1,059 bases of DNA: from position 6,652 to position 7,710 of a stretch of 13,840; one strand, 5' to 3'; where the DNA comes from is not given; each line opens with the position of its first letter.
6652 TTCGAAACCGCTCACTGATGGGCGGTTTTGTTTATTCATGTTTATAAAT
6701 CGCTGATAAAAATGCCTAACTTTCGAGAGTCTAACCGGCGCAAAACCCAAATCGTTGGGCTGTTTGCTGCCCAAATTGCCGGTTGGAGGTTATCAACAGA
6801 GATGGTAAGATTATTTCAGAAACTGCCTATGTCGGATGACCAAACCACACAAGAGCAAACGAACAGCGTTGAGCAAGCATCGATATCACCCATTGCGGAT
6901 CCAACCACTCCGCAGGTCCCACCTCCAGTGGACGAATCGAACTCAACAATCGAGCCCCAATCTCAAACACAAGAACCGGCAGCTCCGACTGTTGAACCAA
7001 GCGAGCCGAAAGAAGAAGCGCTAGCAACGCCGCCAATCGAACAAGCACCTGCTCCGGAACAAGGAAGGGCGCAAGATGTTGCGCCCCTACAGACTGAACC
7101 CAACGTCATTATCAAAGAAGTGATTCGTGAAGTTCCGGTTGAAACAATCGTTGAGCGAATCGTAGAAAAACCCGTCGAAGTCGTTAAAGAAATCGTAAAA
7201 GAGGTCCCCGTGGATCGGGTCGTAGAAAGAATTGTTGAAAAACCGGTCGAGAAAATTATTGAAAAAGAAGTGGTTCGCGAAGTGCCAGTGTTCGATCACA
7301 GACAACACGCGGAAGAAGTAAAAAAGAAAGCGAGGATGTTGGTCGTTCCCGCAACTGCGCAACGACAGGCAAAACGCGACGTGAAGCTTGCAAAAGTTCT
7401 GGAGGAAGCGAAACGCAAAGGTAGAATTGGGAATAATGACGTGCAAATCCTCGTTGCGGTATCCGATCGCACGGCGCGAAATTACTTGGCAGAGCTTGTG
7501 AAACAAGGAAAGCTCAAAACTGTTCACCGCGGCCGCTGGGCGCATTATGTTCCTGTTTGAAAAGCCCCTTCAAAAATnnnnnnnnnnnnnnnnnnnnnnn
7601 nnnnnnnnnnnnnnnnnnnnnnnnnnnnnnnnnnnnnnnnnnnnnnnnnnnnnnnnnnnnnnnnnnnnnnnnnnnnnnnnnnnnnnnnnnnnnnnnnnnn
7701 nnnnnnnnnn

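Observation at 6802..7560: Unusual repeat protein: acidic low-complexity N-terminus, tandem VE(R/K)IVEKPVE 11-mers, C-terminal winged helix, encoded immediately after the attC-like R2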

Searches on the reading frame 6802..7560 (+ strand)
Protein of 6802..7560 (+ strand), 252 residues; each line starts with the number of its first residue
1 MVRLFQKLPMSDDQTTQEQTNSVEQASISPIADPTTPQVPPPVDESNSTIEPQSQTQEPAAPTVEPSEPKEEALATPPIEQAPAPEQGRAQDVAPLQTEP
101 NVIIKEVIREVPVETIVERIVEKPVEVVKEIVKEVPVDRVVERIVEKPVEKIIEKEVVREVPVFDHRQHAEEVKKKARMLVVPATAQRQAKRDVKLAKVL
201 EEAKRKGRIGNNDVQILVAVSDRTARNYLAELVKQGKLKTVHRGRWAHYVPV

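Call 8: search_protein_families(library=pfam, proteins=[window:6802-7560:+], max_evalue=0.01)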
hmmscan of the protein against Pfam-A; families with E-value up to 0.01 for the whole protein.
window:6802-7560:+ (252 aa): 2 families
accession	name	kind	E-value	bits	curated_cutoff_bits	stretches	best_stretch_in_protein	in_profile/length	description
PF06163.17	DUF977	-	0.0051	17.3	22.1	0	187-239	5-57/134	Bacterial protein of unknown function (DUF977)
PF08220.18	HTH_DeoR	-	0.0059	16.8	21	0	198-244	4-50/57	DeoR-like helix-turn-helix domain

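Call 11: find_homologous_proteins(query=window:6802-7557:+, max_evalue=0.001)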
Query window:6802-7557:+ (252 aa): 105 proteins with E <= 0.001 among 8000 candidates.
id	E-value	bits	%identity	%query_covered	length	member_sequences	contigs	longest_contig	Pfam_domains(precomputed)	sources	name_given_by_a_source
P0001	2.9e-148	510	100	100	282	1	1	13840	-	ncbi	-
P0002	1.7e-57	213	51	96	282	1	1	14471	-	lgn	-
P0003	5.1e-37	146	51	58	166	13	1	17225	-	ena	-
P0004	2.1e-35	141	41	54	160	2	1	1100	-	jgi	-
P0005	5.3e-34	136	43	88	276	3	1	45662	-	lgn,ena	-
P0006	7.8e-34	136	55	59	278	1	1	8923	-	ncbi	ncbi:MAG: hypothetical protein AB1352_04310 [Patescibacteria group bacterium]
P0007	6.5e-29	120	51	63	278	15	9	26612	-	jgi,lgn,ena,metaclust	metaclust:\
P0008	1.2e-26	112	47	54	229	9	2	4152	-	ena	-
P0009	2.4e-25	108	51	52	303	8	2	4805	-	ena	-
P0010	4.4e-25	107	52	59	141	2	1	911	-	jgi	-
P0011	2.7e-24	104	51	52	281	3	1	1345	-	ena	-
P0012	7.0e-24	103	43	45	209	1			-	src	-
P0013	1.6e-23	102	45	54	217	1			-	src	-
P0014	1.9e-23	102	38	93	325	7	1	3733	-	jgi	-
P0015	6.7e-23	100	46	54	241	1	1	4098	PF06163.17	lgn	-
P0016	3.3e-21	94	46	58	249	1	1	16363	-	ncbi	ncbi:MAG: IMCp domain-containing protein [Patescibacteria group bacterium]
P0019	1.1e-14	73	35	71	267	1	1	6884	-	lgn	-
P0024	1.2e-9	56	64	20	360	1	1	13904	PF12314.14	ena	-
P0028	1.6e-8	53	39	53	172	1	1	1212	PF12314.14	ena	-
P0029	4.4e-8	51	62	15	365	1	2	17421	PF12314.14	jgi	jgi:predicted flap endonuclease-1-like 5' DNA nuclease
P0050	1.6e-5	43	61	25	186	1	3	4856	PF12314.14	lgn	-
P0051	1.7e-5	43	64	25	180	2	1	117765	PF12314.14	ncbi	-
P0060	5.8e-5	41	52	18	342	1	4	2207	PF12314.14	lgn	-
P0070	1.1e-4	40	65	24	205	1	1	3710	PF12314.14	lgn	-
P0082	2.3e-4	39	50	26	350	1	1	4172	PF12314.14,PF14520.13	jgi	jgi:predicted flap endonuclease-1-like 5' DNA nuclease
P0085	2.6e-4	39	35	50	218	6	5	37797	PF12314.14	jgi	jgi:hypothetical protein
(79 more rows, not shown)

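Call 14: find_encoding_contigs(protein=P0002, flank=8000, max_places=3)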
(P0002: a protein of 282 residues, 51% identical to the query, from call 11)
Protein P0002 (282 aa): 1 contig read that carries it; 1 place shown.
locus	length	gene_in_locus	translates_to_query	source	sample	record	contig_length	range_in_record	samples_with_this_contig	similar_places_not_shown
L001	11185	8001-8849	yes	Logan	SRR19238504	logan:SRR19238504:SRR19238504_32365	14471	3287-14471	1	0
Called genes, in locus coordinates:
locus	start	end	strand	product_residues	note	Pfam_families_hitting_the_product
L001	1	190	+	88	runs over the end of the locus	PF15919:HicB_lk_antitox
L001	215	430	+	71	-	PF07927:HicA_toxin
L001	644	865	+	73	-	-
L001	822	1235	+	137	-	PF01850:PIN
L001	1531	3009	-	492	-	PF01145:Band_7, PF15975:Flot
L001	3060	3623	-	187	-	PF25842:NfeD_TM (weak)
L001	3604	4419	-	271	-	-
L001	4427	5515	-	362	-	PF12773:DZR (faint)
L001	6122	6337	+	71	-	-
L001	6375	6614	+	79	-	-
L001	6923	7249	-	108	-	-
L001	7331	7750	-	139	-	-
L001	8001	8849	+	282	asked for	-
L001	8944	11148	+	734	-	PF17191:RecG_wedge, PF01336:tRNA_anti-codon, PF00270:DEAD, PF04851:ResIII (weak), PF00271:Helicase_C, PF22590:Cas3-like_C_2 (weak), PF19833:RecG_dom3_C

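Call 15: find_encoding_contigs(protein=P0005, flank=8000, max_places=3)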
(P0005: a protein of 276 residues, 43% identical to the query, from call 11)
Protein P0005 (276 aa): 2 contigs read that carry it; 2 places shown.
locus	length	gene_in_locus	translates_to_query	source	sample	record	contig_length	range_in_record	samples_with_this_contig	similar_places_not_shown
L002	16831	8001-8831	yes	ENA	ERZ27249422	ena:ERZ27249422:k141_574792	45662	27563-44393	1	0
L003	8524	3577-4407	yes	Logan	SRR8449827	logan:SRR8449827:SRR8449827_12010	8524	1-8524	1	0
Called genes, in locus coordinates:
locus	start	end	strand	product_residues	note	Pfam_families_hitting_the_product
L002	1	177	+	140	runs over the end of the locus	PF00213:OSCP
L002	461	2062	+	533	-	PF02874:ATP-synt_ab_N, PF00006:ATP-synt_ab, PF01637:ATPase_2 (faint), PF00306:ATP-synt_ab_C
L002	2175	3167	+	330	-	PF00231:ATP-synt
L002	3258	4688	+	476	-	PF02874:ATP-synt_ab_N, PF00006:ATP-synt_ab, PF22919:ATP-synt_VA_C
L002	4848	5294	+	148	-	PF02823:ATP-synt_DE_N, PF00401:ATP-synt_DE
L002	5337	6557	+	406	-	-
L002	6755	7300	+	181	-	PF20803:PaaX_M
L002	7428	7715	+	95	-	-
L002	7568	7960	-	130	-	-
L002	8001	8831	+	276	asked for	-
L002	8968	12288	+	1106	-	PF00580:UvrD-helicase, PF13245:AAA_19, PF13361:UvrD_C, PF01930:Cas_Cas4 (faint), PF13538:UvrD_C_2 (faint), PF12705:PDDEXK_1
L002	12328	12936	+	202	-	PF00293:NUDIX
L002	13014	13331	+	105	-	PF05258:DciA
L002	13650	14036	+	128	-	-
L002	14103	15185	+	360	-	PF02912:Phe_tRNA-synt_N, PF01409:tRNA-synt_2d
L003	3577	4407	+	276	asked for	-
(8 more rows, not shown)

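Call 16: find_encoding_contigs(protein=P0007, flank=8000, max_places=3)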
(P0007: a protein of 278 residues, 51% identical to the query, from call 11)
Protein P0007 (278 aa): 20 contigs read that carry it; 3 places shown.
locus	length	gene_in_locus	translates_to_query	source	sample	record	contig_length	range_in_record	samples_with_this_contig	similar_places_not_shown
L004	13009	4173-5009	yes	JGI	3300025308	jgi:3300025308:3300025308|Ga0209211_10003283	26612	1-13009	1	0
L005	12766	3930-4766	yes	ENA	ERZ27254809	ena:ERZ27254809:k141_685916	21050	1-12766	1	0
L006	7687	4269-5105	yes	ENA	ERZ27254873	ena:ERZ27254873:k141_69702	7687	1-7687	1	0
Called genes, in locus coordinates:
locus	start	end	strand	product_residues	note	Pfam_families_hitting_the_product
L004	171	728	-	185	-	PF00625:Guanylate_kin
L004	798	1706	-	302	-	PF00849:PseudoU_synth_2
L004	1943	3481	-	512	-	PF01743:PolyA_pol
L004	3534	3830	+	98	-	PF05175:MTS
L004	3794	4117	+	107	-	PF05175:MTS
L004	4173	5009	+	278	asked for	-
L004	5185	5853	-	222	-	-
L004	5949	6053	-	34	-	-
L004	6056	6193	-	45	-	-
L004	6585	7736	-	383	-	PF01368:DHH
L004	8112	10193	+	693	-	PF04760:IF2_N, PF00009:GTP_EFTU, PF01926:MMR_HSR1, PF22042:EF-G_D2, PF11987:IF-2, PF14578:GTP_EFTU_D4 (weak), PF03144:GTP_EFTU_D2 (weak)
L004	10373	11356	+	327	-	PF01368:DHH, PF02272:DHHA1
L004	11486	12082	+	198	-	PF00574:CLP_protease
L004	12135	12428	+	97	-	-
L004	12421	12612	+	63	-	-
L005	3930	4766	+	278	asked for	-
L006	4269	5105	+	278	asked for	-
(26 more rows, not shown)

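Call 17: find_encoding_contigs(protein=P0003, flank=6000, max_places=2)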
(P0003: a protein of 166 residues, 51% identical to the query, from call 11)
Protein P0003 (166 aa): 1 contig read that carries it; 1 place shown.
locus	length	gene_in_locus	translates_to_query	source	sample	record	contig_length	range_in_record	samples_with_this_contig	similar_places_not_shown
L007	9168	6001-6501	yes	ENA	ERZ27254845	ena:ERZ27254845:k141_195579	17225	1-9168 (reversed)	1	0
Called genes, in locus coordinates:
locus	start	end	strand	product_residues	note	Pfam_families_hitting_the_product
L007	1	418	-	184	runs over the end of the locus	-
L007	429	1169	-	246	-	-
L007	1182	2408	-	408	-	-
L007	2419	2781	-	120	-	PF11535:Calci_bind_CcbP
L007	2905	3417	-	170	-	PF01936:NYN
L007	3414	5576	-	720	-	PF22548:AEP-TOTE, PF00176:SNF2-rel_dom (weak), PF00270:DEAD, PF04851:ResIII, PF18766:SWI2_SNF2 (weak), PF00271:Helicase_C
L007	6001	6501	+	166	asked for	-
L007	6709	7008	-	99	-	-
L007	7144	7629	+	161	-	PF13022:HTH_Tnp_1_2 (weak)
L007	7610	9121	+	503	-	-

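Call 18: find_encoding_contigs(protein=P0006, flank=6000, max_places=2)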
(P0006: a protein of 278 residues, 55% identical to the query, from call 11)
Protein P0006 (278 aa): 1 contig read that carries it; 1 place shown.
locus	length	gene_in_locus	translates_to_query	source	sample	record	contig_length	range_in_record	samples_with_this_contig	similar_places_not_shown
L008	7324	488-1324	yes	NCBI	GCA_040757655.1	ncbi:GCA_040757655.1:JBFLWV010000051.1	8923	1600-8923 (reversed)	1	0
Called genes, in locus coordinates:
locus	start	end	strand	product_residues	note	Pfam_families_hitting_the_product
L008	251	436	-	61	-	PF01936:NYN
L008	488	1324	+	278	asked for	-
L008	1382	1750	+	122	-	-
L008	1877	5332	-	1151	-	PF13360:PQQ_2 (faint)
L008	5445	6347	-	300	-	PF01471:PG_binding_1, PF08308:PEGA (faint), PF13620:CarboxypepD_reg (faint)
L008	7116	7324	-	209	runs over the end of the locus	PF00092:VWA, PF13519:VWA_2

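Call 19: find_encoding_contigs(protein=P0016, flank=6000, max_places=2)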
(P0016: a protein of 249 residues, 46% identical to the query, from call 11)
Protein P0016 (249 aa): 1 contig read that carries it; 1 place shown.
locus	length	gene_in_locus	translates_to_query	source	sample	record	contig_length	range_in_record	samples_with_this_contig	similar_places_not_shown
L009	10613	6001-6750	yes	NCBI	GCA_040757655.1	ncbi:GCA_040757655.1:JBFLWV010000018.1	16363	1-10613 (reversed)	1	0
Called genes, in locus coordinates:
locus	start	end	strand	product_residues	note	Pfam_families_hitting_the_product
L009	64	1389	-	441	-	PF00275:EPSP_synthase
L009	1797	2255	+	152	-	PF00571:CBS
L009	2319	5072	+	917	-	PF07705:CARDB, PF24982:DUF7773 (faint), PF21537:DUF1980_C (faint), PF07705:CARDB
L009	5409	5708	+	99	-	PF00481:PP2C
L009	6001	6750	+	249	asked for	-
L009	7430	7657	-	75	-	PF07927:HicA_toxin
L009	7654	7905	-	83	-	PF15919:HicB_lk_antitox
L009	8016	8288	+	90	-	-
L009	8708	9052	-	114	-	-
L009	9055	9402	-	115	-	PF18924:DUF5674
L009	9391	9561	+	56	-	-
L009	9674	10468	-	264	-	-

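Call 20: find_encoding_contigs(protein=P0019, flank=6000, max_places=2)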
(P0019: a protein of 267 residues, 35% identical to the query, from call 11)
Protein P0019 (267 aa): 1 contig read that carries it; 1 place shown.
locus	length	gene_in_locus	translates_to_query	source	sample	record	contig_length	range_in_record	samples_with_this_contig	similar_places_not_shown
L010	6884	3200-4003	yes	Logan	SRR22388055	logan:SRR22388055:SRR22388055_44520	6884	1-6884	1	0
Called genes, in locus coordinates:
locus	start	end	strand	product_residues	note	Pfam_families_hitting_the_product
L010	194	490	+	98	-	-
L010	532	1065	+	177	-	-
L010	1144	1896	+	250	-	PF18884:TSP3_bac (faint), PF03734:YkuD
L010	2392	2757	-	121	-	-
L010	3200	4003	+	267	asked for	-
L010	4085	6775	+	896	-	PF02463:SMC_N, PF13476:AAA_23 (faint), PF13304:AAA_21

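Call 35: predict_structure(alignment_id=A2)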
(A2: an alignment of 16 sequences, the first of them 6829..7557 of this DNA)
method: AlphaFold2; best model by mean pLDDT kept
length: 243 residues; sequences in the alignment: 16
mean_pLDDT: 63.4   pTM: 0.36
mean pLDDT of the five models: 63.4, 62.5, 62.0, 59.4, 57.9
residues with pLDDT >= 90: 58; 70-90: 31; 50-70: 55; < 50: 99
segments of 3 or more residues with pLDDT < 50: 37-40, 43-45, 47-49, 64-66, 75-84, 86-89, 91-113, 115-125, 127-149
pLDDT, mean of each block of 10 residues (from residue 1): 59 53 52 56 48 54 50 49 46 41 41 44 44 39 45 70 84 85 94 94 93 94 94 87 93
secondary structure, 60 per line:
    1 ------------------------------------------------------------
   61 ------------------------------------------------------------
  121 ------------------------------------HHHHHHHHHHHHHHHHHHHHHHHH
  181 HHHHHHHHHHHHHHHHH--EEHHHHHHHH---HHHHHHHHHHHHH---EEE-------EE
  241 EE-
elements in order: H157-197 H202-209 H213-225 E229-231 E239-242

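Call 38: fold_search(model_id=the predicted structure, library=pdb)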
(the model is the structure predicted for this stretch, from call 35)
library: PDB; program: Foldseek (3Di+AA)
matches with E <= 10: 1576; with E <= 0.001: 0
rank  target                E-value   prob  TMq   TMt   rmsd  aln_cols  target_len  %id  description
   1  3f72_B                1.0e-03  1.00  0.24  0.52   7.1        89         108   19  Crystal Structure of the Staphylococcus aureus pI258 CadC Metal Binding Site 2 Mutant (released 2009-04-07)
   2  6uvu_A                2.1e-03  1.00  0.22  0.46   2.0        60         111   25  Crystal structure of the AntR antimony-specific transcriptional repressor (released 2020-11-04)
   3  1u2w_B                2.3e-03  1.00  0.24  0.52   7.0        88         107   18  Crystal Structure of the Staphylococcus aureus pI258 CadC (released 2005-07-12)
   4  6uvu_B                5.3e-03  1.00  0.21  0.44   1.6        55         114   24  Crystal structure of the AntR antimony-specific transcriptional repressor (released 2020-11-04)
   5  6o8k                  6.9e-03  1.00  0.21  0.49   6.4        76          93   16  Crystal Structure of apo and reduced Sulfide-responsive transcriptional repressor (SqrR) from Rhodobacter capsulatus. (released 2020-04-01)
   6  3lmm_D                7.9e-03  1.00  0.24  0.11   1.3        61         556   21  Crystal Structure of the DIP2311 protein from Corynebacterium diphtheriae, Northeast Structural Genomics Consortium Ta (released 2010-02-16)
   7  4hw0_C                7.9e-03  1.00  0.22  0.54   1.9        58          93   21  Crystal structure of Sso10a-2, a DNA-binding protein from Sulfolobus solfataricus (released 2013-10-30)
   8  3f72_A                7.9e-03  1.00  0.23  0.51   7.1        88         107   18  Crystal Structure of the Staphylococcus aureus pI258 CadC Metal Binding Site 2 Mutant (released 2009-04-07)
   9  4k2e_A                7.9e-03  1.00  0.20  0.45   7.3        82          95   16  HlyU from Vibrio cholerae N16961 (released 2014-04-30)
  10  4rs8_A                8.4e-03  1.00  0.22  0.59   2.2        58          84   12  Apo structure of novel pNOB8 plasmid centromere binding protein (released 2015-09-16)
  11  4jba_B                9.0e-03  1.00  0.22  0.37   2.7        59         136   15  Crystal Structure of the Oxidized Form of MarR from E.coli (released 2013-10-16)
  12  6j0e_A                9.6e-03  1.00  0.22  0.40   9.2        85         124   20  Structures of two ArsR As(III)-responsive repressors: implications for the mechanism of derepression (released 2019-07-03)
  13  2mh2_MODEL_1_A        1.1e-02  1.00  0.21  0.66   2.7        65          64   18  Structural insights into the DNA recognition and protein interaction domains reveal fundamental homologous DNA (released 2014-04-16)
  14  4rs8_B                1.2e-02  1.00  0.22  0.59   2.3        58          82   12  Apo structure of novel pNOB8 plasmid centromere binding protein (released 2015-09-16)
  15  1s3j_B                1.2e-02  1.00  0.24  0.40   8.8        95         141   12  X-ray crystal structure of YusO protein from Bacillus subtilis (released 2004-04-13)
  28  3lmm_B                1.7e-02  1.00  0.24  0.11   1.4        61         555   21  Crystal Structure of the DIP2311 protein from Corynebacterium diphtheriae, Northeast Structural Genomics Consortium Ta (released 2010-02-16)
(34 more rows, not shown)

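Call 54: search_protein_families(library=ncbifam, proteins=[window:6829-7557:+], max_evalue=0.1)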
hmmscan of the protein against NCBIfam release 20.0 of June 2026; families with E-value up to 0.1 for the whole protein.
window:6829-7557:+ (243 aa): 2 families
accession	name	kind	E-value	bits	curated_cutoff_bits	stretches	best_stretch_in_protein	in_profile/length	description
NF053609.1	Sul12a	equivalog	0.013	15.7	150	1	187-231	7-51/103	Sul12a family chromatin-organizing protein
NF006886.1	PRK09376.1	equivalog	0.014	14.2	315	1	162-229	214-281/413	transcription termination factor Rho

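Call 55: search_protein_families(library=padloc, proteins=[window:6829-7557:+], max_evalue=0.01)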
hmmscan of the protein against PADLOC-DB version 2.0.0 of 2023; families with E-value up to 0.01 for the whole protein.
window:6829-7557:+ (243 aa): 1 family
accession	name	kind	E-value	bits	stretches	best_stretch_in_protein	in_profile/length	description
PDLC03963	SoFic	-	0.0071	13.8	0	183-236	291-345/361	-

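Call 56: search_protein_families(library=phrogs, proteins=[window:6829-7557:+], max_evalue=0.01)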
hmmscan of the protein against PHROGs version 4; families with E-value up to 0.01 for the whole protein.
window:6829-7557:+ (243 aa): 1 family
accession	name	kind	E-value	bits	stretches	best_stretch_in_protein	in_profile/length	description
phrog_2391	-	DNA, RNA and nucleotide metabolism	9.7e-05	23.2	1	177-229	4-56/107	DNA binding protein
